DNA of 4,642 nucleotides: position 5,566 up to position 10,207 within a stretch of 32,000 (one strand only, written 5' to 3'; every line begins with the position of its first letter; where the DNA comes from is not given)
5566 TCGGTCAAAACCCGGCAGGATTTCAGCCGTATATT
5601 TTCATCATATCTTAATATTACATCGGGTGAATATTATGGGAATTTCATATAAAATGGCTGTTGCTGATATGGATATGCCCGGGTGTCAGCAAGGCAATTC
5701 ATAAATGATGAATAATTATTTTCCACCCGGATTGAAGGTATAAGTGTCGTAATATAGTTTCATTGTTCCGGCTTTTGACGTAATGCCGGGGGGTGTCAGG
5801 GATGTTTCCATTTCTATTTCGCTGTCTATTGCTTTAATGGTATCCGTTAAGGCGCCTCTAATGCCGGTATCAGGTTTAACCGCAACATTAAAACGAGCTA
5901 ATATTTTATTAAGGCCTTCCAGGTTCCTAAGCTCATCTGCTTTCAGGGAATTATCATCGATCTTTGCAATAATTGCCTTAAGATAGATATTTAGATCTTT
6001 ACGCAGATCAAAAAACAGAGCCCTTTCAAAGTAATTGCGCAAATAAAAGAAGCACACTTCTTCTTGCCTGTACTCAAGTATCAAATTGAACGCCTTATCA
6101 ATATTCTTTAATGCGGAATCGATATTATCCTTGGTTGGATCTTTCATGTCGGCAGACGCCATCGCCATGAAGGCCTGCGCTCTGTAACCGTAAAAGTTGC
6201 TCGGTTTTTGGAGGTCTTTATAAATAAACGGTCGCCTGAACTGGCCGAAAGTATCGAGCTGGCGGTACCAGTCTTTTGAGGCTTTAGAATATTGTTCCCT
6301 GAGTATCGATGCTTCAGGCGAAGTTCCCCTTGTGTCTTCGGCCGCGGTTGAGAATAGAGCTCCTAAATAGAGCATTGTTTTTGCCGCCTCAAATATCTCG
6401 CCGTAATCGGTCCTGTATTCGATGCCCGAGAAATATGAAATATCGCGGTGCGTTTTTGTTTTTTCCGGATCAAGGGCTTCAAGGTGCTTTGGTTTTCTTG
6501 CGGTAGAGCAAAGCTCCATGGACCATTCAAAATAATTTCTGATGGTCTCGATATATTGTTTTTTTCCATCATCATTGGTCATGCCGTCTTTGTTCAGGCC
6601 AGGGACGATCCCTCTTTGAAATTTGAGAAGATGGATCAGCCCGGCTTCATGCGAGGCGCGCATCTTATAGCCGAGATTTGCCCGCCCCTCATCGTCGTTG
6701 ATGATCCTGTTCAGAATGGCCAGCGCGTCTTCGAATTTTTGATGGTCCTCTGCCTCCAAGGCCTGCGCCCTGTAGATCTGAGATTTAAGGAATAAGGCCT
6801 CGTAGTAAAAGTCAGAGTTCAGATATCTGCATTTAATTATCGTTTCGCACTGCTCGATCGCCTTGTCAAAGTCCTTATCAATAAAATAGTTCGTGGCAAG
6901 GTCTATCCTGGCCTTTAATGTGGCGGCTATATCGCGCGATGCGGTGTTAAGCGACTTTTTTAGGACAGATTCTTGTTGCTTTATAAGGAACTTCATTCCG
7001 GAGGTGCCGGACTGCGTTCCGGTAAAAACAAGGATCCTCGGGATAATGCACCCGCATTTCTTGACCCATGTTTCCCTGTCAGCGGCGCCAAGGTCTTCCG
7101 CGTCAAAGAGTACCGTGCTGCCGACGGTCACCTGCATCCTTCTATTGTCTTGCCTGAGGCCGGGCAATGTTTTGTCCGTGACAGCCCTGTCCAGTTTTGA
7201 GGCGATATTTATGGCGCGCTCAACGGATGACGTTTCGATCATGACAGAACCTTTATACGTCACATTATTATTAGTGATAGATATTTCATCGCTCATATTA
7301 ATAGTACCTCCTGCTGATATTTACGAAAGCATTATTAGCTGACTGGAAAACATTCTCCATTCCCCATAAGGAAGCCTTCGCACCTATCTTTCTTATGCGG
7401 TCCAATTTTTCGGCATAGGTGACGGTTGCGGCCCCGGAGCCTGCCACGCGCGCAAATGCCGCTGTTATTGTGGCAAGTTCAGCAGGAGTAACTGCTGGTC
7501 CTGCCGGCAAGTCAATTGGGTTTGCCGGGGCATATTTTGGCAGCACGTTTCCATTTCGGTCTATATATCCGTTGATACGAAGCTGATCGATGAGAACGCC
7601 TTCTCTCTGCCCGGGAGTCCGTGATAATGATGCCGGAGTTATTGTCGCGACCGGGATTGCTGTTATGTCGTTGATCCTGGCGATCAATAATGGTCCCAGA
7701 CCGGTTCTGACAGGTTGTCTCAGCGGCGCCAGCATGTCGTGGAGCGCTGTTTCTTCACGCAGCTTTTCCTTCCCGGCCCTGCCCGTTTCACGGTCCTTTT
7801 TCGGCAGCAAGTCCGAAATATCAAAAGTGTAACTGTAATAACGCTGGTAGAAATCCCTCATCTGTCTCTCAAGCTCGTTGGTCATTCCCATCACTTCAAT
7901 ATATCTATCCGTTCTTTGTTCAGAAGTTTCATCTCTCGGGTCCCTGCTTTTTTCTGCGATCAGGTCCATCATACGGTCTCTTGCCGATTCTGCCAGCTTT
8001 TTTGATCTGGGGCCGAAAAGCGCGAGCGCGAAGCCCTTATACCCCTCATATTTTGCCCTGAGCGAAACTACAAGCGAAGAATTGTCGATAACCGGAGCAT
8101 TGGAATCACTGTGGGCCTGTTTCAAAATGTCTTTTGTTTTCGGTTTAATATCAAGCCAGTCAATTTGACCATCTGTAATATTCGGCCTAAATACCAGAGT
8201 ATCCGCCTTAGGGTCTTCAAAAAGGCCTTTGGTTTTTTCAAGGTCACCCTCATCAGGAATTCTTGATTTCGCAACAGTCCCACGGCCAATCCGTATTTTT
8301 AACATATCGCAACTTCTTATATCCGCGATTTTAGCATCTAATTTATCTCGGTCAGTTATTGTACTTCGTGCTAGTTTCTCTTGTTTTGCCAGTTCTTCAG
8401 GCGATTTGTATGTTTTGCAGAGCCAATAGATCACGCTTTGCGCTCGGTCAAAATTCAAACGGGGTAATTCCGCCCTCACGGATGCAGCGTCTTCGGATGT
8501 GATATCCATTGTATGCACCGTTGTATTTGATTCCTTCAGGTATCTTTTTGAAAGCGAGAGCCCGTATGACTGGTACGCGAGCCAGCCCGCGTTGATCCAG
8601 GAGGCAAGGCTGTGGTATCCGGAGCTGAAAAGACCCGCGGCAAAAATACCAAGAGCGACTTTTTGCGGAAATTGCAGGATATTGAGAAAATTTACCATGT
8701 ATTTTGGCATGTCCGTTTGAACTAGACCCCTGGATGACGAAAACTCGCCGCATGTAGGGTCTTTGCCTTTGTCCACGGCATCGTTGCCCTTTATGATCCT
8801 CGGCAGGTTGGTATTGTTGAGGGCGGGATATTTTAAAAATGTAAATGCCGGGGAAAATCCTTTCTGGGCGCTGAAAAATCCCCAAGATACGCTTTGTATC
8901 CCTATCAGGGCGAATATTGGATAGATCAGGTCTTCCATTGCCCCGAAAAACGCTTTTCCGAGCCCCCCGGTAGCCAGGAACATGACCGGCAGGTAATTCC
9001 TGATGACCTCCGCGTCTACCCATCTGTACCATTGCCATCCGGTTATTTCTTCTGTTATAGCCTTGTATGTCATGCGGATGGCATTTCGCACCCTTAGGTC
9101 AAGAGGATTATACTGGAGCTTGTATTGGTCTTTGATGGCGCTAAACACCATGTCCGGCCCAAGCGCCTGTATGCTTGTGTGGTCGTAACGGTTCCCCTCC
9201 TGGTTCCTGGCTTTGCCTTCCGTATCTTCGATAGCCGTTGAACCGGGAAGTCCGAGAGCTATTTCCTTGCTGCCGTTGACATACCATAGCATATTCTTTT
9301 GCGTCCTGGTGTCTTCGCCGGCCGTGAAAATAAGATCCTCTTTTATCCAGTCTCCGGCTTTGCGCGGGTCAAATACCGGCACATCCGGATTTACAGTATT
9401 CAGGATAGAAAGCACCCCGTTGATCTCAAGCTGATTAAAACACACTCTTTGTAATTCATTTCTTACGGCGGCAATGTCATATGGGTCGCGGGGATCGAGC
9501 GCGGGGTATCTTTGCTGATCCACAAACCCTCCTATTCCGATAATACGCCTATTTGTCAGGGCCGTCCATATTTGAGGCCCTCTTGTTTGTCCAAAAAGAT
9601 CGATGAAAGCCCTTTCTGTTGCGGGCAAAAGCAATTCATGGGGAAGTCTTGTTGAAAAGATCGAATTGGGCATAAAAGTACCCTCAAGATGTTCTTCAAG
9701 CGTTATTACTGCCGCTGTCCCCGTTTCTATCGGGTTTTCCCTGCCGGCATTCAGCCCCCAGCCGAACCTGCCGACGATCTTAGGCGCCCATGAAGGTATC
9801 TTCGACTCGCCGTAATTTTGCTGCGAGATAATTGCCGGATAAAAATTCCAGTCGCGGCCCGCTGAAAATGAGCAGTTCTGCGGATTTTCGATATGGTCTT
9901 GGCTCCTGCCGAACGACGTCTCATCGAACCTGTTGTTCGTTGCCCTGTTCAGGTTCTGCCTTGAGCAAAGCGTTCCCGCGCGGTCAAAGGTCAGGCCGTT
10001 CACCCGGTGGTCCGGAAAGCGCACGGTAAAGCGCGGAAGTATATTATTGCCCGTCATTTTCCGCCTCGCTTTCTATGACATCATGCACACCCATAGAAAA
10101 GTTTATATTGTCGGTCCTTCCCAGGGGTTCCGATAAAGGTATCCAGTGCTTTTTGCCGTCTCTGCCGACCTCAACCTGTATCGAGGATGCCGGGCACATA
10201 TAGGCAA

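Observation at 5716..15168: Tightly coupled four-gene operon of very large ORFan proteins (892, 769, 919 and 526 aa): candidate undescribed membrane machine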

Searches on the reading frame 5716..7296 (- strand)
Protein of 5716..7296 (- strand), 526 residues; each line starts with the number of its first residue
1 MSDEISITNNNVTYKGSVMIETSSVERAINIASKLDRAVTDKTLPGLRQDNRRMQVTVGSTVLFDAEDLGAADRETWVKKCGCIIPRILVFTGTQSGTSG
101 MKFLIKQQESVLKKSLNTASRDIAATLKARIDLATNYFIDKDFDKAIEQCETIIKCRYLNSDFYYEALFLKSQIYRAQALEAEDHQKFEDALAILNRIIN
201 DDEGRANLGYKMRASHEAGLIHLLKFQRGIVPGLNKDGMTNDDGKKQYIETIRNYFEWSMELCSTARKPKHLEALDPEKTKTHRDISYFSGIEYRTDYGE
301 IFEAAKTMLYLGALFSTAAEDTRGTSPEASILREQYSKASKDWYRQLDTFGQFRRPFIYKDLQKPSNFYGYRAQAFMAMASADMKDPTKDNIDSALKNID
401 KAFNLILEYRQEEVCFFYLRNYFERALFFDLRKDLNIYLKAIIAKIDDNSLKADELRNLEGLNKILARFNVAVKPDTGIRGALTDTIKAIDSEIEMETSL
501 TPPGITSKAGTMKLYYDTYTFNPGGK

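Call 3: search_protein_families(library=pfam, proteins=[window:5716-7296:-], max_evalue=0.1)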
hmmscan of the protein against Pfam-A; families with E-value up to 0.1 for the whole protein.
window:5716-7296:- (526 aa): 1 family
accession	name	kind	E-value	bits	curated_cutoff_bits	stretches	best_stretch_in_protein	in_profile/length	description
PF02996.22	Prefoldin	-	0.078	13.4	23.2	0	126-152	58-84/120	Prefoldin subunit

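Call 8: search_protein_families(library=ncbifam, proteins=[window:5716-7296:-], max_evalue=0.1)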
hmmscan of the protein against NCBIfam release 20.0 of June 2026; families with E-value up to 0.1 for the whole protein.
window:5716-7296:- (526 aa): 2 families
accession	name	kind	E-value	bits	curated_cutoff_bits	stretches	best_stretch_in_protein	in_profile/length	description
NF008756.0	PRK11788.1-4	equivalog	0.037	13.1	474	1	107-182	198-266/389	lipopolysaccharide assembly protein LapB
NF033161.1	lipo_LipL41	equivalog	0.088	11.7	400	0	128-163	303-338/358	lipoprotein LipL41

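Call 9: search_protein_families(library=padloc, proteins=[window:5716-7296:-], max_evalue=0.1)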
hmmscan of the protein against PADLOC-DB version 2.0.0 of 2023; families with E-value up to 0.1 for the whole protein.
window:5716-7296:- (526 aa): 0 families

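Call 10: search_protein_families(library=phrogs, proteins=[window:5716-7296:-], max_evalue=0.1)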
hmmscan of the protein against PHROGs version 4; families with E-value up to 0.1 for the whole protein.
window:5716-7296:- (526 aa): 1 family
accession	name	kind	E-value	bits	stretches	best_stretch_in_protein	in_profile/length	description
phrog_5869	-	unknown function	0.061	14.5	0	420-468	7-52/110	-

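Call 23: search_protein_families(library=pfam, proteins=[L001:14060-14359:+, L001:14482-20664:+, L001:20805-22454:+], max_evalue=0.1)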
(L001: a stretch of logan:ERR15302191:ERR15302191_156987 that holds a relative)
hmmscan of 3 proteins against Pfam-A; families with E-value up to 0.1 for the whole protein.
L001:14060-14359:+ (99 aa): 2 families
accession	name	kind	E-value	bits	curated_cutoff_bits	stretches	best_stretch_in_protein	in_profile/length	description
PF13499.12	EF-hand_7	-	0.0039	17.9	30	1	13-44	2-36/67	EF-hand domain pair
PF13405.12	EF-hand_6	-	0.033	14.4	25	0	16-39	3-26/30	EF-hand domain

L001:14482-20664:+ (2060 aa): 1 family
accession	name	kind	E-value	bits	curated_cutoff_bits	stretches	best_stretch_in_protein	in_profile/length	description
PF23914.1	TPR_CcmH_CycH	-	0.0046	17.3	42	0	562-623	55-116/158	Cytochrome c-type biogenesis protein H TPR domain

L001:20805-22454:+ (549 aa): 0 families

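Call 43: search_protein_families(library=pfam, proteins=[P0011, P0012, P0013, P0014, P0015, P0016, L004:3545-5083:+, L004:5171-6715:+, L004:1-1158:+], max_evalue=0.01)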
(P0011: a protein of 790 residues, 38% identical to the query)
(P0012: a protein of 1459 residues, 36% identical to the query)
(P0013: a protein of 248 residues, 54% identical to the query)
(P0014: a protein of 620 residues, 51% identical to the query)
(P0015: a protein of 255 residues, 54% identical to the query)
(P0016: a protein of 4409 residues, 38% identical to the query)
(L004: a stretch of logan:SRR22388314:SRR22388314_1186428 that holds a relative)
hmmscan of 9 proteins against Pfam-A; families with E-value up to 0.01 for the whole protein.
P0011 (790 aa): 0 families

P0012 (1459 aa): 1 family
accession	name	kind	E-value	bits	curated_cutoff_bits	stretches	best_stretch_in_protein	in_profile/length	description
PF02156.21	Glyco_hydro_26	-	2.7e-09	37.3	20.2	1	121-177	174-232/311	Glycosyl hydrolase family 26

P0013 (248 aa): 0 families

P0014 (620 aa): 0 families

P0015 (255 aa): 0 families

P0016 (4409 aa): 1 family
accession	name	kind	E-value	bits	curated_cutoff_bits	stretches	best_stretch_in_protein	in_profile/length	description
PF07517.20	SecA_DEAD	-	1.5e-11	44.5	24.6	1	1822-2109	79-265/290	SecA DEAD-like domain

L004:3545-5083:+ (512 aa): 2 families
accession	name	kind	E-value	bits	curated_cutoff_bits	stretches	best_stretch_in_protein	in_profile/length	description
PF14559.12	TPR_19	-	0.00014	22.6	25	0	135-167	24-56/68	Tetratricopeptide repeat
PF07719.23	TPR_2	-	0.0062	17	27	0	140-162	5-27/34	Tetratricopeptide repeat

L004:5171-6715:+ (514 aa): 0 families

L004:1-1158:+ (385 aa): 0 families

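Call 103: search_protein_families(library=padloc, proteins=[P0011, P0017, P0018, L004:1-1158:+, L001:14482-20664:+, L001:20805-22454:+, L001:14060-14359:+], max_evalue=0.1)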
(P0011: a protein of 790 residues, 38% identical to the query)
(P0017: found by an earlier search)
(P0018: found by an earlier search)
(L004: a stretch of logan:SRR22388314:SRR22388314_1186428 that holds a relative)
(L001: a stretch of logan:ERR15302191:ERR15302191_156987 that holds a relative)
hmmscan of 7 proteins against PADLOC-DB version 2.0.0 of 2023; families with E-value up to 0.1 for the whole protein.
P0011 (790 aa): 0 families

P0017 (512 aa): 0 families

P0018 (514 aa): 0 families

L004:1-1158:+ (385 aa): 0 families

L001:14482-20664:+ (2060 aa): 0 families

L001:20805-22454:+ (549 aa): 0 families

L001:14060-14359:+ (99 aa): 0 families

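Call 104: search_protein_families(library=ncbifam, proteins=[P0011, P0017, P0018, L004:1-1158:+, L001:14482-20664:+, L001:20805-22454:+, L001:14060-14359:+], max_evalue=0.1)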
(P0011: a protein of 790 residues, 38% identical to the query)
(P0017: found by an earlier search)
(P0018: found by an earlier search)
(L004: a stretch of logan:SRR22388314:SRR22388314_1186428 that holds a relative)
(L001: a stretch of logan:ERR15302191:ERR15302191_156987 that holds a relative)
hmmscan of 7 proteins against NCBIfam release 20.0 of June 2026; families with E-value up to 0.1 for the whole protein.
P0011 (790 aa): 0 families

P0017 (512 aa): 1 family
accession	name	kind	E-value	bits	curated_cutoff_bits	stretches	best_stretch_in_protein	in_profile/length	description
TIGR01288.1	nodI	equivalog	0.038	13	424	1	399-459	67-125/303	nodulation factor ABC transporter ATP-binding protein NodI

P0018 (514 aa): 1 family
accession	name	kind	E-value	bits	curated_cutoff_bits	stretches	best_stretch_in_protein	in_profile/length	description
NF047777.1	LIC_11502_fam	equivalog_domain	0.067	13.8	75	0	373-406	3-36/82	LIC_11502 family protein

L004:1-1158:+ (385 aa): 0 families

L001:14482-20664:+ (2060 aa): 0 families

L001:20805-22454:+ (549 aa): 0 families

L001:14060-14359:+ (99 aa): 1 family
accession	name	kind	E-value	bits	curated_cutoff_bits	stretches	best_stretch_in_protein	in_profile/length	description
NF041410.1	XopAW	subfamily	0.0092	15.8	120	1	17-58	30-75/235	XopAW family type III secretion system calcium-binding effector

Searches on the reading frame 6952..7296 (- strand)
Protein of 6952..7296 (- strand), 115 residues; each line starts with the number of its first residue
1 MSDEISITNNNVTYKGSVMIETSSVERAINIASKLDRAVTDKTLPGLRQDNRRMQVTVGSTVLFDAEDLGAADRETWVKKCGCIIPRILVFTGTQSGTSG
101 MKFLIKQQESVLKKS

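Call 74: search_protein_families(library=pfam, max_evalue=5, proteins=[window:6952-7296:-])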
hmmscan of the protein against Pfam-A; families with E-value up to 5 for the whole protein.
seq(115 aa): 1 family
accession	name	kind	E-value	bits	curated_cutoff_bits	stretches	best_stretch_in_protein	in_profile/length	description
PF18195.6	GatD_N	-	0.12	12.2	25.7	1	3-22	5-24/54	GatD N-terminal domain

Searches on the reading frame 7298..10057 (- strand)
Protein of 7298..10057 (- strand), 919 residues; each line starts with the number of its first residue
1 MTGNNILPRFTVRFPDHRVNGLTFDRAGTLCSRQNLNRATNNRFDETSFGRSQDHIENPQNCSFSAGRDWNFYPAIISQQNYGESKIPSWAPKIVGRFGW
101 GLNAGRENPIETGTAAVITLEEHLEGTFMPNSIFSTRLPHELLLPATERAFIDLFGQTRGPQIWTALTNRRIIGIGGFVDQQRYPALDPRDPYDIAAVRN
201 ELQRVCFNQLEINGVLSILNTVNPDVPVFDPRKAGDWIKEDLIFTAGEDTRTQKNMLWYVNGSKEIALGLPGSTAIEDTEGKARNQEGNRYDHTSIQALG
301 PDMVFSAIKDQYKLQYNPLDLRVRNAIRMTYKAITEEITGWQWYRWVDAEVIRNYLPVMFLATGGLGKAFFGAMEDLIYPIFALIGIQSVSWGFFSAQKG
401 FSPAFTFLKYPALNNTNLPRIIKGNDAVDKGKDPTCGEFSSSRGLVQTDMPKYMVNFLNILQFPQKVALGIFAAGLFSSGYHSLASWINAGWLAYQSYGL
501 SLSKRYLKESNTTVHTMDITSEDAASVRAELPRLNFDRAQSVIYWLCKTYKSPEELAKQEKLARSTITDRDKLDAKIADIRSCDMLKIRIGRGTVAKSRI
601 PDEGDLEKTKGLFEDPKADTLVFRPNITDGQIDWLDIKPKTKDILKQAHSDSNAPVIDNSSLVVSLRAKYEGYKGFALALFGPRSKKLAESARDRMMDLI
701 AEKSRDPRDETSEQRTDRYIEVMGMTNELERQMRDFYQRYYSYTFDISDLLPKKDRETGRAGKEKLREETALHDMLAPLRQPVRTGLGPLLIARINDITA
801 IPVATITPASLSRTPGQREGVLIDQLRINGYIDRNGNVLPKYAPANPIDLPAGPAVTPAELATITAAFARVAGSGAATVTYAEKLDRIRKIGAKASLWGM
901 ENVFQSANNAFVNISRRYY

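Call 3: search_protein_families(library=pfam, proteins=[window:7298-10057:-], max_evalue=0.1)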
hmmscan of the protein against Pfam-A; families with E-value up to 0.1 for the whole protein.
window:7298-10057:- (919 aa): 0 families

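Call 8: search_protein_families(library=ncbifam, proteins=[window:7298-10057:-], max_evalue=0.1)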
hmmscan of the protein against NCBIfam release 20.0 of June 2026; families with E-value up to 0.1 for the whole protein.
window:7298-10057:- (919 aa): 0 families

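Call 9: search_protein_families(library=padloc, proteins=[window:7298-10057:-], max_evalue=0.1)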
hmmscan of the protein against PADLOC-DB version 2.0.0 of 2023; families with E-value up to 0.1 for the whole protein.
window:7298-10057:- (919 aa): 0 families

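Call 10: search_protein_families(library=phrogs, proteins=[window:7298-10057:-], max_evalue=0.1)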
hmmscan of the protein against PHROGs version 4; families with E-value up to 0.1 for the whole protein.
window:7298-10057:- (919 aa): 0 families

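Call 23: search_protein_families(library=pfam, proteins=[L001:14060-14359:+, L001:14482-20664:+, L001:20805-22454:+], max_evalue=0.1)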
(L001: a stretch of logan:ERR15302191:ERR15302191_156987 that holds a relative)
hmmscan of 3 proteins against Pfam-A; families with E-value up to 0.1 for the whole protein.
L001:14060-14359:+ (99 aa): 2 families
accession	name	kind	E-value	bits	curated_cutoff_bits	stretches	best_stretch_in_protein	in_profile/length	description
PF13499.12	EF-hand_7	-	0.0039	17.9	30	1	13-44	2-36/67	EF-hand domain pair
PF13405.12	EF-hand_6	-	0.033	14.4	25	0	16-39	3-26/30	EF-hand domain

L001:14482-20664:+ (2060 aa): 1 family
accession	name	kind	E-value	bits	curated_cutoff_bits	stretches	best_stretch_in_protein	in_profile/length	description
PF23914.1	TPR_CcmH_CycH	-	0.0046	17.3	42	0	562-623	55-116/158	Cytochrome c-type biogenesis protein H TPR domain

L001:20805-22454:+ (549 aa): 0 families

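Call 43: search_protein_families(library=pfam, proteins=[P0011, P0012, P0013, P0014, P0015, P0016, L004:3545-5083:+, L004:5171-6715:+, L004:1-1158:+], max_evalue=0.01)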
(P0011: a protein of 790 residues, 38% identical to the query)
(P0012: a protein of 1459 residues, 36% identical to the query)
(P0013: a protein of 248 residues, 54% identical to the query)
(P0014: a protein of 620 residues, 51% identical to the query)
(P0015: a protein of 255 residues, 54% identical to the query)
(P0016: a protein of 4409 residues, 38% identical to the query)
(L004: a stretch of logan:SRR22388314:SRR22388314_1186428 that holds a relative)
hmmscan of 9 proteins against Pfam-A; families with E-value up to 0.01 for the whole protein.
P0011 (790 aa): 0 families

P0012 (1459 aa): 1 family
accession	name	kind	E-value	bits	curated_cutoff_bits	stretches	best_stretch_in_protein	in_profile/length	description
PF02156.21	Glyco_hydro_26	-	2.7e-09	37.3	20.2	1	121-177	174-232/311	Glycosyl hydrolase family 26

P0013 (248 aa): 0 families

P0014 (620 aa): 0 families

P0015 (255 aa): 0 families

P0016 (4409 aa): 1 family
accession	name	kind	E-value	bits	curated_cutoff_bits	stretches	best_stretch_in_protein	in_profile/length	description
PF07517.20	SecA_DEAD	-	1.5e-11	44.5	24.6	1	1822-2109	79-265/290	SecA DEAD-like domain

L004:3545-5083:+ (512 aa): 2 families
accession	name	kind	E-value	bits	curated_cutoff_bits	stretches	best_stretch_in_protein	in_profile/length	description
PF14559.12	TPR_19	-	0.00014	22.6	25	0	135-167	24-56/68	Tetratricopeptide repeat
PF07719.23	TPR_2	-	0.0062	17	27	0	140-162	5-27/34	Tetratricopeptide repeat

L004:5171-6715:+ (514 aa): 0 families

L004:1-1158:+ (385 aa): 0 families

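Call 103: search_protein_families(library=padloc, proteins=[P0011, P0017, P0018, L004:1-1158:+, L001:14482-20664:+, L001:20805-22454:+, L001:14060-14359:+], max_evalue=0.1)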
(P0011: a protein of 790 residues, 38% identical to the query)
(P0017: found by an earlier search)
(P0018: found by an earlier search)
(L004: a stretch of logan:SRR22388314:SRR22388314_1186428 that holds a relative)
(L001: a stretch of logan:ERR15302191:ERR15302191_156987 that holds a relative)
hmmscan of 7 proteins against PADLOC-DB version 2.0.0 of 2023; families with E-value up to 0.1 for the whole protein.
P0011 (790 aa): 0 families

P0017 (512 aa): 0 families

P0018 (514 aa): 0 families

L004:1-1158:+ (385 aa): 0 families

L001:14482-20664:+ (2060 aa): 0 families

L001:20805-22454:+ (549 aa): 0 families

L001:14060-14359:+ (99 aa): 0 families

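Call 104: search_protein_families(library=ncbifam, proteins=[P0011, P0017, P0018, L004:1-1158:+, L001:14482-20664:+, L001:20805-22454:+, L001:14060-14359:+], max_evalue=0.1)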
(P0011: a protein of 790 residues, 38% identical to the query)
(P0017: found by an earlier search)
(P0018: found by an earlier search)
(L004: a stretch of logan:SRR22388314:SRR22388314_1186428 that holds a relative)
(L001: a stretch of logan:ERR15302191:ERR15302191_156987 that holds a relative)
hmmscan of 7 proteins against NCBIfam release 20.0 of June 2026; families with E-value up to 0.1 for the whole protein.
P0011 (790 aa): 0 families

P0017 (512 aa): 1 family
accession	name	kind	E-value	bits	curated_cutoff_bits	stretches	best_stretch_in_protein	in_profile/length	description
TIGR01288.1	nodI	equivalog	0.038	13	424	1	399-459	67-125/303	nodulation factor ABC transporter ATP-binding protein NodI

P0018 (514 aa): 1 family
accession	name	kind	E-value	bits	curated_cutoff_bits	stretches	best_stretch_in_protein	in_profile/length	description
NF047777.1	LIC_11502_fam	equivalog_domain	0.067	13.8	75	0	373-406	3-36/82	LIC_11502 family protein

L004:1-1158:+ (385 aa): 0 families

L001:14482-20664:+ (2060 aa): 0 families

L001:20805-22454:+ (549 aa): 0 families

L001:14060-14359:+ (99 aa): 1 family
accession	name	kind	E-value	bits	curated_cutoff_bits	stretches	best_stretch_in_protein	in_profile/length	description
NF041410.1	XopAW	subfamily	0.0092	15.8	120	1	17-58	30-75/235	XopAW family type III secretion system calcium-binding effector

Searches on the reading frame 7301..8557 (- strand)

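Call 74: search_protein_families(library=pfam, max_evalue=5, proteins=[window:7301-8557:-])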
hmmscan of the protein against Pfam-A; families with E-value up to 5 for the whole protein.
seq(419 aa): 2 families
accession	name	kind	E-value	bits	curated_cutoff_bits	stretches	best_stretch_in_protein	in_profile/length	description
PF13822.11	ACC_epsilon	-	0.17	13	25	1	356-379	10-33/60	Acyl-CoA carboxylase epsilon subunit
PF16725.10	Nucleolin_bd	-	0.27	11.5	27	0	149-174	21-46/70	Nucleolin binding domain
